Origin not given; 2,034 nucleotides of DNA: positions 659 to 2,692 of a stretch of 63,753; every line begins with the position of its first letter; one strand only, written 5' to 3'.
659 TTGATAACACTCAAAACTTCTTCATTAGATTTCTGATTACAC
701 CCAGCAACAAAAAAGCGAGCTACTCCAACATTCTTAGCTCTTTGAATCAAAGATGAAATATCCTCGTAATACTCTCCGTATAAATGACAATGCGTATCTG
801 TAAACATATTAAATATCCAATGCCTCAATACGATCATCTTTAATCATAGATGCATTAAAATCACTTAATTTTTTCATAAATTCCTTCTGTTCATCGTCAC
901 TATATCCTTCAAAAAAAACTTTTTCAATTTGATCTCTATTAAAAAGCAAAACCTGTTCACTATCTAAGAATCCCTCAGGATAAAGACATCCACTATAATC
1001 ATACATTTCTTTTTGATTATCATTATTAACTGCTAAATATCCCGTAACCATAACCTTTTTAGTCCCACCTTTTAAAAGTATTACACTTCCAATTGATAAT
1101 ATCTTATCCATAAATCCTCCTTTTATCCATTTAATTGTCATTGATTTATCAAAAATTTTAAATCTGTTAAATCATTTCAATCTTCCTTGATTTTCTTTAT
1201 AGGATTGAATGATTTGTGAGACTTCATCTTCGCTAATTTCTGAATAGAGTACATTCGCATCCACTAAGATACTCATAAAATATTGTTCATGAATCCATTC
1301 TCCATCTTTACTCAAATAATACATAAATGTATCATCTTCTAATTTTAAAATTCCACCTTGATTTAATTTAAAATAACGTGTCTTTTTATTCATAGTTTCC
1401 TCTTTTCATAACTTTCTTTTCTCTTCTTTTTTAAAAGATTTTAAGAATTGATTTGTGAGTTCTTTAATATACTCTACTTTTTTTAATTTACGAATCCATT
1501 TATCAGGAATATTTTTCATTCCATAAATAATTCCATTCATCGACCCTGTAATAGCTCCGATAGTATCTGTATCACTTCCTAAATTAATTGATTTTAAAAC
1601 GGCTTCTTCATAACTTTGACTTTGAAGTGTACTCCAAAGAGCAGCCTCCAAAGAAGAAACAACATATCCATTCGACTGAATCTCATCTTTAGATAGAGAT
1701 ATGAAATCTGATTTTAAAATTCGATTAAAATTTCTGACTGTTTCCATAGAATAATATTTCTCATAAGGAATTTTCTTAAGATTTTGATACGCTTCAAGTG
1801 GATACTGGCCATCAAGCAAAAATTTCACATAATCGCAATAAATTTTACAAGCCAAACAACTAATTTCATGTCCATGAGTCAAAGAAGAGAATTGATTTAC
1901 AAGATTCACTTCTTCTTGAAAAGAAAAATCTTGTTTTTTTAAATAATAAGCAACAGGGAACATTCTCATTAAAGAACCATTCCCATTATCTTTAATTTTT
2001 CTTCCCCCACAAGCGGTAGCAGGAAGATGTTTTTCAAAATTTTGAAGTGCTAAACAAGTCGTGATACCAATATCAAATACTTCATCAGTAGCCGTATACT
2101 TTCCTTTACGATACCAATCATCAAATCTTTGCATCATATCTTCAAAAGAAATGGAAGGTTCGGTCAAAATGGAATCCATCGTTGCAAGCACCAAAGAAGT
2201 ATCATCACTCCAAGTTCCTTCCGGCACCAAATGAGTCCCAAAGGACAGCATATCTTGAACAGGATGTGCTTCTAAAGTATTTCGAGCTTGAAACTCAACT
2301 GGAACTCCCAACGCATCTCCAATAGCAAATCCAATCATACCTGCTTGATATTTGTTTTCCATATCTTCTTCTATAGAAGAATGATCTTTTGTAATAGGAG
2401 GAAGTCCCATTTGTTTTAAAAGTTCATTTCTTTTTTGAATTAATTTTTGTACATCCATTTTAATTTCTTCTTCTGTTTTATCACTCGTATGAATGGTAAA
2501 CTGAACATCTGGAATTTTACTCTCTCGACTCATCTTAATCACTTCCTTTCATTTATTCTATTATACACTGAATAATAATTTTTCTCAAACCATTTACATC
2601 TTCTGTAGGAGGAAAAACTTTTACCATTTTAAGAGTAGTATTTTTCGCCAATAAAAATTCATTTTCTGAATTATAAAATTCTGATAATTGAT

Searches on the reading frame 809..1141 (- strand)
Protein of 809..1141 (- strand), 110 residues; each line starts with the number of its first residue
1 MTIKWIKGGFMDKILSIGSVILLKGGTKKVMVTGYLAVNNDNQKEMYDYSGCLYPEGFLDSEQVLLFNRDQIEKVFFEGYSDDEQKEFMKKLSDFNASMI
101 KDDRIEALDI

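Call 6: search_protein_families(library=pfam, proteins=[window:809-1141:-], max_evalue=0.01)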
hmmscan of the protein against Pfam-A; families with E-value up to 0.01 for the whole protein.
window:809-1141:- (110 aa): 2 families
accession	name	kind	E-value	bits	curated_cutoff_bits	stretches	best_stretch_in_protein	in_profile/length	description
PF13780.11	DUF4176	-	1.4e-28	99.2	25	1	14-88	1-74/74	Domain of unknown function (DUF4176)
PF22736.1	NNH5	-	0.0032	17.9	27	1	46-109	48-110/134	NACHT N-terminal Helical domain 5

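Call 13: search_protein_families(library=ncbifam, proteins=[window:809-1141:-], max_evalue=0.01)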
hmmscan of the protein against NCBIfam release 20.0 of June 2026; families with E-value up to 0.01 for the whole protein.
window:809-1141:- (110 aa): 0 families

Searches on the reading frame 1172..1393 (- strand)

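Call 6: search_protein_families(library=pfam, proteins=[window:1172-1393:-], max_evalue=0.01)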
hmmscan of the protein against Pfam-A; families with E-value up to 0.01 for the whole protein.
window:1172-1393:- (73 aa): 1 family
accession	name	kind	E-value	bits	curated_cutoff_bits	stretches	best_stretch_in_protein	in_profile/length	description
PF08455.15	SNF2_assoc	-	0.00065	19.2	27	0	2-23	283-304/373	Bacterial SNF2 helicase associated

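Call 13: search_protein_families(library=ncbifam, proteins=[window:1172-1393:-], max_evalue=0.01)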
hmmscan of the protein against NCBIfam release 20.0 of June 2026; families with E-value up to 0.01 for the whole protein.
window:1172-1393:- (73 aa): 0 families

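Call 57: search_protein_families(library=pfam, proteins=[window:1172-1393:-], max_evalue=10)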
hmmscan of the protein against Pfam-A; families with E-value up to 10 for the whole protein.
window:1172-1393:- (73 aa): 1 family
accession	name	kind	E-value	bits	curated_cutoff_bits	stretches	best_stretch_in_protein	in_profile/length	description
PF08455.15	SNF2_assoc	-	0.00065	19.2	27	2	2-23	283-304/373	Bacterial SNF2 helicase associated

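Call 75: search_protein_families(library=phrogs, proteins=[window:1172-1393:-], max_evalue=0.01)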
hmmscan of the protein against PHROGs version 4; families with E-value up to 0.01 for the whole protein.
window:1172-1393:- (73 aa): 1 family
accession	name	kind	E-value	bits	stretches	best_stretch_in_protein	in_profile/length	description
phrog_21363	-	unknown function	0.0075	17.3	1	5-62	2-59/68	-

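Call 93: search_protein_families(library=padloc, proteins=[window:1172-1393:-], max_evalue=0.01)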
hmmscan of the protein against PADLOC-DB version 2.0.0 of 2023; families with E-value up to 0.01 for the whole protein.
window:1172-1393:- (73 aa): 0 families

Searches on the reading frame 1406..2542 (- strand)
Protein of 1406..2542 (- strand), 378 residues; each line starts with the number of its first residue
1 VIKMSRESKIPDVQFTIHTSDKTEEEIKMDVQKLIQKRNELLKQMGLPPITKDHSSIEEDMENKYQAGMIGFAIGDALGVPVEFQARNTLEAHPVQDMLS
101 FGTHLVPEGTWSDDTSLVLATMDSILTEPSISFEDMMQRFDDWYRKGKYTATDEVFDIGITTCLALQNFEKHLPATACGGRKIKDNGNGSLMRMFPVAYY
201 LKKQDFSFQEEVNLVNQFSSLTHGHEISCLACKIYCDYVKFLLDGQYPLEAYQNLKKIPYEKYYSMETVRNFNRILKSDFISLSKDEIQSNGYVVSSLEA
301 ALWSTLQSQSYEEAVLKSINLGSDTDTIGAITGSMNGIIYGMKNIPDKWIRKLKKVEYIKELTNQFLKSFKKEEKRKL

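Call 6: search_protein_families(library=pfam, proteins=[window:1406-2542:-], max_evalue=0.01)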
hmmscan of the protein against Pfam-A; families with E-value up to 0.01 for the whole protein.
window:1406-2542:- (378 aa): 1 family
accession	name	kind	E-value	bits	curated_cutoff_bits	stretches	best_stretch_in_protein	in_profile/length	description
PF03747.19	ADP_ribosyl_GH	-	7.7e-66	223.1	26.2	1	68-347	2-286/287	ADP-ribosylglycohydrolase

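Call 11: search_solved_structures(query=window:1406-2542:-, max_evalue=0.001, show_alignments=1)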
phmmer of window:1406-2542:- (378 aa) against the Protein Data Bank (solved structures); distinct sequences matched with E-value up to 0.001: 18.
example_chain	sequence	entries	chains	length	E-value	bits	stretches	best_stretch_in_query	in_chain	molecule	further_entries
8za7_A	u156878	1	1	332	8.5e-68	232.1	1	69-369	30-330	Lmo0067 protein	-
6dre_A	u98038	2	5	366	3.2e-41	144.7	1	59-367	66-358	ADP-ribosyl-(Dinitrogen reductase) hydrolase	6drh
2cwc_A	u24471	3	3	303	3e-33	118.4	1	63-360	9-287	ADP-ribosylglycohydrolase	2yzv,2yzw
1t5j_A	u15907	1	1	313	3.4e-20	75.5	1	61-366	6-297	Hypothetical protein MJ1187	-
2woc_A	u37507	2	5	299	1.7e-19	73.2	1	67-357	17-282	ADP-RIBOSYL-[DINITROGEN REDUCTASE] GLYCOHYDROLASE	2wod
3g9d_A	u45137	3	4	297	2.6e-19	72.5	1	66-358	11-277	Dinitrogenase reductase activating glucohydrolase | Dinitrogenase reductase activacting glicohydrolase | ADP-ribosyl-(Dinitrogen reductase) hydrolase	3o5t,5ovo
2woe_A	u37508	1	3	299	6.4e-19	71.3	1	67-357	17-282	ADP-RIBOSYL-[DINITROGEN REDUCTASE] GLYCOHYDROLASE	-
6g1p_A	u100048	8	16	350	4.3e-11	45.5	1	312-361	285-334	ADP-ribosylhydrolase like 2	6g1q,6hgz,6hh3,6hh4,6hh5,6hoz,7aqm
2qty_A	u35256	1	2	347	2.7e-09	39.6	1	310-362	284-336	Poly(ADP-ribose) glycohydrolase ARH3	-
2g4k_A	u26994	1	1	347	4.4e-09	38.9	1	310-365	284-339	ADP-ribosylhydrolase 3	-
2foz_A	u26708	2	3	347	4.4e-09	38.9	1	310-365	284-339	ADP-ribosylhydrolase like 2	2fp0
5zqy_A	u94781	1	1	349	4.4e-09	38.9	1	310-365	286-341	Poly(ADP-ribose) glycohydrolase ARH3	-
9rfd_A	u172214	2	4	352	4.5e-09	38.9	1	310-365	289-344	ADP-ribosylhydrolase ARH3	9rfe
6d36_C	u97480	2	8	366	5.3e-09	38.6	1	310-365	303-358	Poly(ADP-ribose) glycohydrolase ARH3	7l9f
7akr_AAA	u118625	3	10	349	5.6e-09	38.6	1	310-365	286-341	ADP-ribose glycohydrolase ARH3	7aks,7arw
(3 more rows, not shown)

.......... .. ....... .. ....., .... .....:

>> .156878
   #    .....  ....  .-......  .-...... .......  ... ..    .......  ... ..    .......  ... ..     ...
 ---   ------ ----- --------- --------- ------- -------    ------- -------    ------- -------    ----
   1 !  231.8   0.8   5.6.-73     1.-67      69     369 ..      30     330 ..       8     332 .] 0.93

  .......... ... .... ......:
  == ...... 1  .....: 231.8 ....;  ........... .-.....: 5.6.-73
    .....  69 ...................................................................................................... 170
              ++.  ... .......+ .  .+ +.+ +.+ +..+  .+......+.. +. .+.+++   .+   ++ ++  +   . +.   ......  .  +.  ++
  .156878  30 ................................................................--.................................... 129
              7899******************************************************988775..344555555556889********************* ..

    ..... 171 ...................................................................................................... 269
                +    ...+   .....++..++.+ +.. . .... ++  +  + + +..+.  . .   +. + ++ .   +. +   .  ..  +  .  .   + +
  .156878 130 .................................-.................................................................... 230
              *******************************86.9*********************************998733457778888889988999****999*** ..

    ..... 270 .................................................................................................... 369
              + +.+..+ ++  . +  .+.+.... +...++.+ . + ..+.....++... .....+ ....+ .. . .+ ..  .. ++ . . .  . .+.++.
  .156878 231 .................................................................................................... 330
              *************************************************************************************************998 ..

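Call 13: search_protein_families(library=ncbifam, proteins=[window:1406-2542:-], max_evalue=0.01)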
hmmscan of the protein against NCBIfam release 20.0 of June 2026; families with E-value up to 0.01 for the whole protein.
window:1406-2542:- (378 aa): 2 families
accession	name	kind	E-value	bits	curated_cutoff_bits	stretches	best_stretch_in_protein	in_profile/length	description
NF041672.1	ADPriboarghdlase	equivalog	8.9e-55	185.9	490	1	51-367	54-356/361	ADP-ribosylarginine hydrolase Tri1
TIGR02662.1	dinitro_DRAG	equivalog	1.3e-35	123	337.05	1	63-355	3-269/287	ADP-ribosyl-[dinitrogen reductase] hydrolase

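Call 93: search_protein_families(library=padloc, proteins=[window:1409-2533:-], max_evalue=0.01)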
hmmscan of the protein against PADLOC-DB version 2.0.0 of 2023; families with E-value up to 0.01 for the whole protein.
window:1409-2533:- (375 aa): 0 families

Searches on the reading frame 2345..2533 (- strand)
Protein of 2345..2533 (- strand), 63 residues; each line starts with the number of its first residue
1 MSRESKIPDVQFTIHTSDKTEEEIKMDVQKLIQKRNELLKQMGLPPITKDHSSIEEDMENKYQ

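Call 57: search_protein_families(library=pfam, proteins=[window:2345-2533:-], max_evalue=10)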
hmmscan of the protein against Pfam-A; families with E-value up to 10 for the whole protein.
seq(63 aa): 4 families
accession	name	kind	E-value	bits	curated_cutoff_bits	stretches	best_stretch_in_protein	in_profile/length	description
PF04822.18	Takusan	-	0.02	15.2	28.1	1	15-42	13-40/85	Takusan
PF24526.1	ABCA12_C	-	0.11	13.1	34.8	1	12-36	3-27/51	ABCA12-like, C-terminal domain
PF17425.8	Arylsulfotran_N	-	0.11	13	24.2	1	5-46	21-61/88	Arylsulfotransferase Ig-like domain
PF19252.4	HIND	-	0.34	10.8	25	1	40-50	14-24/25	HIND motif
